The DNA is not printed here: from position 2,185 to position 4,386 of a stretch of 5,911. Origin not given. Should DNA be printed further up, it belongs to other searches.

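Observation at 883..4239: Three GH130 modules in two adjacent genes, including a covalent two-module fusion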

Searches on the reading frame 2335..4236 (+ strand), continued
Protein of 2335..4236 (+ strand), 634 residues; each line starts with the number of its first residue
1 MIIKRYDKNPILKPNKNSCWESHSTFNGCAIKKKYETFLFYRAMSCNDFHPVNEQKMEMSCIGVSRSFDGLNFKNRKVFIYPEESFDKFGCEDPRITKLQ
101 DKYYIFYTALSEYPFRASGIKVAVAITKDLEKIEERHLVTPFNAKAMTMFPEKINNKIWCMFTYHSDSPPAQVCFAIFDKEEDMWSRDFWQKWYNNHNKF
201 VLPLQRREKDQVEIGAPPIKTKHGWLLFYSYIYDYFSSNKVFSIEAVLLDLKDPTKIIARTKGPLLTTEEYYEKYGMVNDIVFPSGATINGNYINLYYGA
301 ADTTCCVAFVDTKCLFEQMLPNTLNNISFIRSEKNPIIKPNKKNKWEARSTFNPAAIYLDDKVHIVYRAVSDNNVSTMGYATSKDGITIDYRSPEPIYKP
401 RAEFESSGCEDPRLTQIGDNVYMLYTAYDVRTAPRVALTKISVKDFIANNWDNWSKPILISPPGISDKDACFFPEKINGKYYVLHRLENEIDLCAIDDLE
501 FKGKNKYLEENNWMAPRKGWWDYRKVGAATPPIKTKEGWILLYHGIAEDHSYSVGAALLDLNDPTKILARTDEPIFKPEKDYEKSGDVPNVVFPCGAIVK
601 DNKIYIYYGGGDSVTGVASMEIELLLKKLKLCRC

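Call 39: find_homologous_proteins(query=window:2335-4236:+, max_evalue=1e-200)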
Query window:2335-4236:+ (634 aa): 2921 proteins with E <= 1e-200 among 8000 candidates; the best 120 are listed.
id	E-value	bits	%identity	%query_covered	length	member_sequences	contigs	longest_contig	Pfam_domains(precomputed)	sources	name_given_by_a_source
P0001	0.0e+0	1476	97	100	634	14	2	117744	PF00251.27,PF04041.20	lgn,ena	-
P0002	0.0e+0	1365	89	98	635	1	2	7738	PF00251.27,PF04041.20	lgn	-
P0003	0.0e+0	1343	87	100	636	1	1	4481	PF00251.27,PF04041.20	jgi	jgi:beta-1,2-mannobiose phosphorylase / 1,2-beta-oligomannan phosphorylase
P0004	0.0e+0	1342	87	100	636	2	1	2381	PF00251.27,PF04041.20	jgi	jgi:beta-1,2-mannobiose phosphorylase / 1,2-beta-oligomannan phosphorylase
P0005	0.0e+0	1269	82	100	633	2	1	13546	PF00251.27,PF04041.20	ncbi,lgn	-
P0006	0.0e+0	1110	72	100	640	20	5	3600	PF00251.27,PF04041.20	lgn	-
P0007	0.0e+0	1054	69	100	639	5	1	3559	PF04041.20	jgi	jgi:beta-1,2-mannobiose phosphorylase / 1,2-beta-oligomannan phosphorylase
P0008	0.0e+0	1047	68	100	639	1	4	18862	PF00251.27,PF04041.20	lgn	-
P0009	1.9e-277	940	49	99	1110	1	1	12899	PF04041.20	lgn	-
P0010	7.5e-277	938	62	100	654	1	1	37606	PF00251.27,PF04041.20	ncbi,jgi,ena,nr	ncbi:MAG: hypothetical protein B6U87_00930 [Candidatus Aenigmarchaeota archaeon ex4484_52]|nr:MAG: h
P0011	1.2e-272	924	60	100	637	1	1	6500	PF04041.20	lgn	-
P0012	1.1e-271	921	60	100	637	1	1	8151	PF04041.20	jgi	-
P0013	1.3e-271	921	62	99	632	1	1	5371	PF04041.20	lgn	-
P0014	4.8e-271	919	60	100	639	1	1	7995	PF04041.20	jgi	jgi:beta-1,2-mannobiose phosphorylase / 1,2-beta-oligomannan phosphorylase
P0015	8.0e-271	918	60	100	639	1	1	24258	PF04041.20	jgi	-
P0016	2.2e-270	917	59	100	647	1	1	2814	PF00251.27,PF04041.20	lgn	-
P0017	3.2e-269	913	62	100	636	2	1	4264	PF04041.20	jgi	-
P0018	5.7e-269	912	59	100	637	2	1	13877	PF04041.20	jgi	-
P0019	1.5e-268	911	60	100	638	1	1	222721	PF04041.20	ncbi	ncbi:hypothetical protein ACFL3T_00505 [Patescibacteria group bacterium]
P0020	4.8e-268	909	60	100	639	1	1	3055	PF04041.20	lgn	-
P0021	6.5e-268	909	60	100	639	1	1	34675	PF04041.20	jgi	-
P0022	1.9e-267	907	59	100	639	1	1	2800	PF04041.20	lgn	-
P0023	1.3e-266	904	60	100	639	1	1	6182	PF04041.20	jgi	jgi:predicted GH43/DUF377 family glycosyl hydrolase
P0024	2.8e-266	903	60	100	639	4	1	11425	PF04041.20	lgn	-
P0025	7.5e-266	902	60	100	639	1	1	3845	PF04041.20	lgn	-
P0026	7.7e-266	902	60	100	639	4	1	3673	PF04041.20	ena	-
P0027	1.9e-265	900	59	98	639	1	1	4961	PF04041.20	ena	-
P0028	3.0e-265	900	58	100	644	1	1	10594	PF04041.20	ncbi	ncbi:MAG: hypothetical protein ABEK17_04370 [Candidatus Aenigmatarchaeota archaeon]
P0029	5.9e-265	899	59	100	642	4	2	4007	PF04041.20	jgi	-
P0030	6.0e-265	899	59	100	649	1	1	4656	PF04041.20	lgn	-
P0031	7.0e-265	899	58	100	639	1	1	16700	PF04041.20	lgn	-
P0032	1.2e-264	898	58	100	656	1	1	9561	PF04041.20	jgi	-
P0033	1.5e-264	898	58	100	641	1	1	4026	PF04041.20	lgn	-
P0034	2.7e-264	897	60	100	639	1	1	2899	PF04041.20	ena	-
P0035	4.0e-264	896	59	100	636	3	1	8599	PF04041.20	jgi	-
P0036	4.7e-264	896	59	100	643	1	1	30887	PF04041.20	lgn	-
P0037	7.2e-264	895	59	100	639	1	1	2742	PF04041.20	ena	-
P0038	8.6e-264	895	59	100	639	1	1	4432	PF04041.20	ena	-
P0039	8.9e-264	895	59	100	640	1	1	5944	PF04041.20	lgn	-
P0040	1.0e-263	895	59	100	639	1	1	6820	PF04041.20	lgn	-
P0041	1.3e-263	894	58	100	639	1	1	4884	PF04041.20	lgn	-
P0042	2.5e-263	894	59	100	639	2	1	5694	PF04041.20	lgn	-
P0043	6.1e-263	892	47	99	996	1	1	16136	PF04041.20,PF04616.21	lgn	-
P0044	6.3e-263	892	58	100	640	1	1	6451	PF04041.20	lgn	-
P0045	6.9e-263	892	58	100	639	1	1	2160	PF04041.20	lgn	-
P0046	8.1e-263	892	59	100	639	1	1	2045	PF04041.20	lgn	-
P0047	9.7e-263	892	57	100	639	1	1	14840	PF04041.20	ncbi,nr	ncbi:MAG: hypothetical protein HYR95_02745 [Candidatus Colwellbacteria bacterium]|nr:hypothetical pr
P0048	1.4e-262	891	58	100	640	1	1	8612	PF04041.20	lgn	-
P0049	1.5e-262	891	60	100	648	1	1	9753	PF04041.20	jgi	-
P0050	1.7e-262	891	59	100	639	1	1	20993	PF04041.20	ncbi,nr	ncbi:MAG: hypothetical protein Q8P80_00160 [Candidatus Levybacteria bacterium]|nr:hypothetical prote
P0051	1.7e-262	891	59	100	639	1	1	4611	PF04041.20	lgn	-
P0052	1.8e-262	891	58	100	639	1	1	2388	PF04041.20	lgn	-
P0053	2.3e-262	890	59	100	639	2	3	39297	PF04041.20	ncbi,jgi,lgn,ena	-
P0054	2.4e-262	890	58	100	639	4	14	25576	PF04041.20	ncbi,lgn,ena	-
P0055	2.5e-262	890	58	100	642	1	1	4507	PF04041.20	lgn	-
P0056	3.6e-262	890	57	100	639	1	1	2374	PF04041.20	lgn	-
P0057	4.2e-262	889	59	100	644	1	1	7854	PF00251.27,PF04041.20,PF04616.21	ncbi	-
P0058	4.8e-262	889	58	100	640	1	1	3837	PF04041.20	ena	-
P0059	6.4e-262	889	60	100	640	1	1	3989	PF04041.20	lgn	-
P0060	9.2e-262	888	57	98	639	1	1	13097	PF04041.20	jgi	-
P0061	1.7e-261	887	58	100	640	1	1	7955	PF04041.20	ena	-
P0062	1.7e-261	887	59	100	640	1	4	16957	PF04041.20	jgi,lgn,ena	-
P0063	1.8e-261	887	58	100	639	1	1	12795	PF04041.20,PF04616.21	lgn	-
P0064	2.0e-261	887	58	99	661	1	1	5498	PF04041.20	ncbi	-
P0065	2.8e-261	887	58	100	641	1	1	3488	PF04041.20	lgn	-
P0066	3.0e-261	887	58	100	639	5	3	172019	PF04041.20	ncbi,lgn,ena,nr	ncbi:MAG TPA: hypothetical protein ENH86_00325 [Candidatus Jorgensenbacteria bacterium]|nr:hypotheti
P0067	3.0e-261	887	58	100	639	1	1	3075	PF04041.20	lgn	-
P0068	3.2e-261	887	58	100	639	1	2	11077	PF04041.20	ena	-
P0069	4.4e-261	886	58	100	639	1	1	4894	PF04041.20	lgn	-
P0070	6.0e-261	886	58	100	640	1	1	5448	PF04041.20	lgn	-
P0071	7.7e-261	885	56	100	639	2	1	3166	PF04041.20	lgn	-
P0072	7.9e-261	885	58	100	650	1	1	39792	PF04041.20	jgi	jgi:predicted GH43/DUF377 family glycosyl hydrolase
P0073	1.2e-260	885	58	100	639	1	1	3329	PF04041.20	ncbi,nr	ncbi:MAG: hypothetical protein KKD35_01330 [Elusimicrobia bacterium]|nr:hypothetical protein [Elusim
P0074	1.3e-260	885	57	98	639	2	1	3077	PF04041.20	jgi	-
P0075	1.4e-260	884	58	100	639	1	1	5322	PF04041.20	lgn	-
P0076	1.5e-260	884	58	100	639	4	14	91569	PF04041.20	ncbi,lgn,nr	ncbi:MAG: hypothetical protein HYY86_03930 [Candidatus Harrisonbacteria bacterium]|nr:hypothetical p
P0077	1.9e-260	884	58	100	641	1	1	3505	PF04041.20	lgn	-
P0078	2.8e-260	883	57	98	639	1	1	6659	PF04041.20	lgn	-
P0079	2.9e-260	883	59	99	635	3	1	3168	PF04041.20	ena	-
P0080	3.5e-260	883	57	100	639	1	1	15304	PF04041.20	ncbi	-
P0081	3.9e-260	883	58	100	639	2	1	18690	PF04041.20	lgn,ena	-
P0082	4.0e-260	883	58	100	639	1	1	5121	PF04041.20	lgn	-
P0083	4.0e-260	883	58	100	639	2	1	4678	PF04041.20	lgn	-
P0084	4.6e-260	883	58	100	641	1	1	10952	PF04041.20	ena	-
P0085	4.8e-260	883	58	100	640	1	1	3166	PF04041.20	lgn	-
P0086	5.1e-260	883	57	100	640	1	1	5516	PF04041.20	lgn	-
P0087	5.2e-260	883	59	100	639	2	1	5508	PF04041.20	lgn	-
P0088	6.4e-260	882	58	100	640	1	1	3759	PF04041.20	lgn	-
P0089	7.3e-260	882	59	100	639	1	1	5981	PF04041.20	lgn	-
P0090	7.9e-260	882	59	100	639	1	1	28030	PF04041.20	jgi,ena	-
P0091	8.9e-260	882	59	100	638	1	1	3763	PF04041.20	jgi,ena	-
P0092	9.2e-260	882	57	100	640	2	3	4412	PF04041.20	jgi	-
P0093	1.1e-259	882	59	100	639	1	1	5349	PF04041.20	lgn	-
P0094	1.1e-259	881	58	100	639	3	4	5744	PF04041.20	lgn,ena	-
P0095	1.2e-259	881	58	100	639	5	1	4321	PF04041.20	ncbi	-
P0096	1.5e-259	881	58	100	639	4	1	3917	PF04041.20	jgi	-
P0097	1.6e-259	881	58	100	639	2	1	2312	PF04041.20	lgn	-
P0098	1.8e-259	881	59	99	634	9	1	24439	PF04041.20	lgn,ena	-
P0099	1.9e-259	881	57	100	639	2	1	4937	PF04041.20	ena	-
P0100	2.1e-259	881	58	100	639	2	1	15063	PF04041.20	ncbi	-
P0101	3.5e-259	880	57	100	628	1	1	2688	PF04041.20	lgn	-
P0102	4.1e-259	880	59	100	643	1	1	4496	PF04041.20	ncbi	-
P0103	4.9e-259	879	56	100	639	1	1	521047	PF04041.20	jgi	-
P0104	4.9e-259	879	57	100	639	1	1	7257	PF04041.20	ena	-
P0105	5.8e-259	879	58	98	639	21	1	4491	PF04041.20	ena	-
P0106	6.9e-259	879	59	100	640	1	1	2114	PF04041.20,PF04616.21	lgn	-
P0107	7.4e-259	879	57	100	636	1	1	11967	PF04041.20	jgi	jgi:predicted GH43/DUF377 family glycosyl hydrolase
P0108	8.1e-259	879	58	100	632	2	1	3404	PF04041.20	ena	-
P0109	8.1e-259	879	57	100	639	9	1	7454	PF04041.20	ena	-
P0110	9.4e-259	878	56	100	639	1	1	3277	PF04041.20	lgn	-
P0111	9.4e-259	878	58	100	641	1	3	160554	PF04041.20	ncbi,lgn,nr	ncbi:MAG: hypothetical protein HYX23_00460 [Candidatus Zambryskibacteria bacterium]|nr:hypothetical 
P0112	1.1e-258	878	58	100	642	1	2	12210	PF04041.20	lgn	-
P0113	1.3e-258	878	56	100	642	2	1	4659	PF04041.20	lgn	-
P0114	1.5e-258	878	57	100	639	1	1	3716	PF04041.20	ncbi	-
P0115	2.2e-258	877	58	99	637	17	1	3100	PF04041.20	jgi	jgi:predicted GH43/DUF377 family glycosyl hydrolase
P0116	2.3e-258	877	58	100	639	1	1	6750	PF04041.20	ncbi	-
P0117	2.3e-258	877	58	100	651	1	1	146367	PF04041.20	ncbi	ncbi:MAG: hypothetical protein V1696_02755 [Candidatus Jorgensenbacteria bacterium]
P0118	2.8e-258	877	57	100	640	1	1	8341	PF04041.20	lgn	-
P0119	3.5e-258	876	58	100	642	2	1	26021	PF04041.20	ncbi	-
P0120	3.6e-258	876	56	100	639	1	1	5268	PF04041.20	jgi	-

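Call 43: find_encoding_contigs(protein=P0019, flank=8000, max_places=1)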
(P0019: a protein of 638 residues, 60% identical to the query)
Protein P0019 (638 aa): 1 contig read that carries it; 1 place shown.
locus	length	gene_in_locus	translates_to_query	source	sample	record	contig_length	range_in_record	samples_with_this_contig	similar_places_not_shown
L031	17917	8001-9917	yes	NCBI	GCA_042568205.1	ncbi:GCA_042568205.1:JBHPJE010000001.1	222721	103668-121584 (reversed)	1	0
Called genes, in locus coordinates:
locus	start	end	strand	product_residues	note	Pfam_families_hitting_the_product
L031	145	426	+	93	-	-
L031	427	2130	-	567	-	PF00270:DEAD, PF04851:ResIII (weak), PF00271:Helicase_C, PF03880:DbpA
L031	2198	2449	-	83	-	PF01541:GIY-YIG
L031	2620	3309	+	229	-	PF14329:DUF4386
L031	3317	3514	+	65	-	-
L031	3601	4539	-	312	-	-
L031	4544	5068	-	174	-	PF04542:Sigma70_r2, PF08281:Sigma70_r4_2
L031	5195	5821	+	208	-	-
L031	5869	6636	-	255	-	-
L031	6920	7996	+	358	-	PF04041:Glyco_hydro_130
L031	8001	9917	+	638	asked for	PF04041:Glyco_hydro_130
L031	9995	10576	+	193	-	PF18955:DUF5698, PF10035:DUF2179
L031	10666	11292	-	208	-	-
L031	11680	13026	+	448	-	-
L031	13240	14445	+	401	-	-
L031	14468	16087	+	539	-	-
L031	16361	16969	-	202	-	PF03956:Lys_export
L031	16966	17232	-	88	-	-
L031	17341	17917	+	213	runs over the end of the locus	-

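Call 44: find_encoding_contigs(protein=P0066, flank=8000, max_places=1)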
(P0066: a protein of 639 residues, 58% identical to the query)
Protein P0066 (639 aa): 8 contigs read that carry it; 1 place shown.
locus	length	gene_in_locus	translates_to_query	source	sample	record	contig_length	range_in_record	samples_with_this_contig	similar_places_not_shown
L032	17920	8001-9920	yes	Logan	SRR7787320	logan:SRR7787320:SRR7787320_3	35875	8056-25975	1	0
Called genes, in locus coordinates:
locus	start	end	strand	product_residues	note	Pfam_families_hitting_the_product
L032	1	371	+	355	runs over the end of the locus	PF02540:NAD_synthase (weak), PF03054:tRNA_Me_trans, PF24167:DUF7411 (weak), PF20259:tRNA_Me_trans_M, PF20258:tRNA_Me_trans_C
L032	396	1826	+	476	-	PF13567:DUF4131, PF03772:Competence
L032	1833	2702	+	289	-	PF25281:MBL_MAP1B (weak), PF00753:Lactamase_B (weak)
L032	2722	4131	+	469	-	PF01336:tRNA_anti-codon, PF00152:tRNA-synt_2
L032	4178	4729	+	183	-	PF00334:NDK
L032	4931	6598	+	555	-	PF00133:tRNA-synt_1, PF09334:tRNA-synt_1g, PF19303:Anticodon_3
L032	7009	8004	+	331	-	PF04041:Glyco_hydro_130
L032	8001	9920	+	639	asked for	PF04041:Glyco_hydro_130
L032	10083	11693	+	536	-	PF02142:MGS, PF01808:AICARFT_IMPCHas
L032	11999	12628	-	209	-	-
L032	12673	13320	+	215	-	PF02163:Peptidase_M50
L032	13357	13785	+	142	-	PF00164:Ribosom_S12_S23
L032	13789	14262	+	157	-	PF00177:Ribosomal_S7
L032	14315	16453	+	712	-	PF00009:GTP_EFTU, PF22042:EF-G_D2, PF03144:GTP_EFTU_D2, PF16658:RF3_C (weak), PF14492:EFG_III, PF03764:EFG_IV, PF00679:EFG_C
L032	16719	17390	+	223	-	PF20582:UPF0758_N, PF04002:RadC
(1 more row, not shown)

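Call 45: find_encoding_contigs(protein=P0103, flank=8000, max_places=1)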
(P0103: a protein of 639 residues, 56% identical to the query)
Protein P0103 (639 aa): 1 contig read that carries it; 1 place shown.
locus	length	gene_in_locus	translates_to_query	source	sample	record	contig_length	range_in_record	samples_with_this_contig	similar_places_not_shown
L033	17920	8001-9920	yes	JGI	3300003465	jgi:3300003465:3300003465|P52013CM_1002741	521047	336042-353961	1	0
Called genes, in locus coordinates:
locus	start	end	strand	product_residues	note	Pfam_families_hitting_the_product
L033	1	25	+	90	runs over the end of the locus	PF02583:Trns_repr_metal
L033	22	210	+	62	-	-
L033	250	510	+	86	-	-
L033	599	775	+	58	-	-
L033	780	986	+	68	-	PF04945:YHS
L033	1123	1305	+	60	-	PF04945:YHS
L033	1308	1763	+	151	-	-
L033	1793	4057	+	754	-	PF00403:HMA, PF00122:E1-E2_ATPase, PF00702:Hydrolase, PF08282:Hydrolase_3 (faint)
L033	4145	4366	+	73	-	-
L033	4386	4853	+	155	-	-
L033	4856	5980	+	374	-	PF02353:CMAS, PF13489:Methyltransf_23, PF01728:FtsJ (weak), PF08241:Methyltransf_11, PF08242:Methyltransf_12, PF13649:Methyltransf_25, PF13847:Methyltransf_31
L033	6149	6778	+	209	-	-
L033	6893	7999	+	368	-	PF04041:Glyco_hydro_130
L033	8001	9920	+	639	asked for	PF04041:Glyco_hydro_130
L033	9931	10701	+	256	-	PF00702:Hydrolase (weak), PF08282:Hydrolase_3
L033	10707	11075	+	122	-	PF01050:MannoseP_isomer, PF07883:Cupin_2 (weak)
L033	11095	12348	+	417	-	PF02683:DsbD_TM (weak), PF13386:DsbD_2 (weak)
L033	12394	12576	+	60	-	PF00403:HMA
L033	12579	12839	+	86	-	PF13192:Thioredoxin_3, PF00462:Glutaredoxin (faint)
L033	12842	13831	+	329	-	PF00070:Pyr_redox (faint), PF00890:FAD_binding_2 (faint), PF01134:GIDA (weak), PF01946:Thi4 (faint), PF03486:HI0933_like (faint), PF07992:Pyr_redox_2, PF12831:FAD_oxidored (weak), PF13738:Pyr_redox_3, +1 more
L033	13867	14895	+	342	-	PF00044:Gp_dh_N (weak), PF01113:DapB_N (faint), PF02800:Gp_dh_C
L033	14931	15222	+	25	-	-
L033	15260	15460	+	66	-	PF11127:YgaP-like_TM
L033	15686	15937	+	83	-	PF04380:BMFP (faint)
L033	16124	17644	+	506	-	PF03109:ABC1, PF27536:UbiB_helical (weak)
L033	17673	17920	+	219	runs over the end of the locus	PF06197:DUF998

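Call 46: find_encoding_contigs(protein=P0010, flank=8000, max_places=1)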
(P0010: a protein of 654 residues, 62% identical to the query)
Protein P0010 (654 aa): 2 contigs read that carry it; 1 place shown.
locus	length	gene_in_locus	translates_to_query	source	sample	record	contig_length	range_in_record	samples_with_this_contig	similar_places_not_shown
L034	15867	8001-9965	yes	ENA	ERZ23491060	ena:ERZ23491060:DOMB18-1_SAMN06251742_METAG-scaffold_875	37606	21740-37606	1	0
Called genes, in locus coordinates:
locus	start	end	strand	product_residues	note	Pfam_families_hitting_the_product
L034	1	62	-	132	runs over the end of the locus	PF01092:Ribosomal_S6e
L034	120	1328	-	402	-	PF01970:TctA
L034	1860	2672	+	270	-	-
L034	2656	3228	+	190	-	PF01300:Sua5_yciO_yrdC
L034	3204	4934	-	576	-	PF00749:tRNA-synt_1c, PF03950:tRNA-synt_1c_C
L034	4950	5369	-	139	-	PF13742:tRNA_anti_2 (weak), PF01336:tRNA_anti-codon (weak)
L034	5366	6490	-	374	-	PF00155:Aminotran_1_2, PF05889:SepSecS, PF00266:Aminotran_5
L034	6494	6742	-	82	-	-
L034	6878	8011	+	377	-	PF04041:Glyco_hydro_130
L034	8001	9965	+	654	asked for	PF00251:Glyco_hydro_32N (faint), PF04041:Glyco_hydro_130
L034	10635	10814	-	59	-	-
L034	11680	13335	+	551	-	-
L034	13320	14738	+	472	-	PF01909:NTP_transf_2, PF09249:tRNA_NucTransf2, PF21133:CAA_C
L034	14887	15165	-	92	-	-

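Call 49: predict_structure(alignment_id=A2)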
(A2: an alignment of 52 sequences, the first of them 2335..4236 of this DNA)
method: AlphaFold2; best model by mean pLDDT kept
length: 634 residues; sequences in the alignment: 52
mean_pLDDT: 95.1   pTM: 0.90
mean pLDDT of the five models: 95.1, 94.9, 93.8, 93.8, 93.3
residues with pLDDT >= 90: 582; 70-90: 50; 50-70: 2; < 50: 0
segments of 3 or more residues with pLDDT < 50: none
pLDDT, mean of each block of 10 residues (from residue 1): 94 95 96 96 93 89 97 96 95 97 98 94 98 97 96 97 91 97 97 96 94 96 97 92 97 97 94 95 95 96 97 93 91 97 96 97 97 95 97 96 92 97 95 94 98 95 92 97 96 94 82 93 95 97 95 97 96 96 95 96 97 97 96 87
secondary structure, 60 per line:
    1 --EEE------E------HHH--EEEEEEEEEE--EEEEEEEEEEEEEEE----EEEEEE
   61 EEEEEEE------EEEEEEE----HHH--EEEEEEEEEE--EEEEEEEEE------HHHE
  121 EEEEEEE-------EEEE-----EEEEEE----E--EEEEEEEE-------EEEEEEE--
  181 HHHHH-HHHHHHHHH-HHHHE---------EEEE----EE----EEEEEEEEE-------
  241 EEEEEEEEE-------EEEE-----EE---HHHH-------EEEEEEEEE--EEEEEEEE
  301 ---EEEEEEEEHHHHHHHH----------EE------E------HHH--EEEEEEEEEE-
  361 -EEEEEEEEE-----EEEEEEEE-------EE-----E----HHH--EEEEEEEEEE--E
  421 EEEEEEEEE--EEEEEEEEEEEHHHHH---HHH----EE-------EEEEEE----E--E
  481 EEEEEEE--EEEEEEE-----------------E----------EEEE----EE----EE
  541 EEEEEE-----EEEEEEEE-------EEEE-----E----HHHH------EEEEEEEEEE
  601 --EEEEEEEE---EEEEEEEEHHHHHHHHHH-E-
elements in order: E3-5 E24-33 E36-50 E55-67 E74-80 E90-99 E102-110 E120-127 E135-138 E144-149 E157-164 E172-178 H181-185 H187-195 H197-200 E211-214 E225-233 E241-249 E257-260 H271-274 E282-290 E293-300 E304-311 H312-319 E350-359 E362-370 E376-383 E408-417 E420-429 E432-442 H443-447 E467-472 E480-487 E490-496 E525-528 E539-546 E552-559 E567-570 H581-584 E591-600 E603-610 E614-621 H622-631
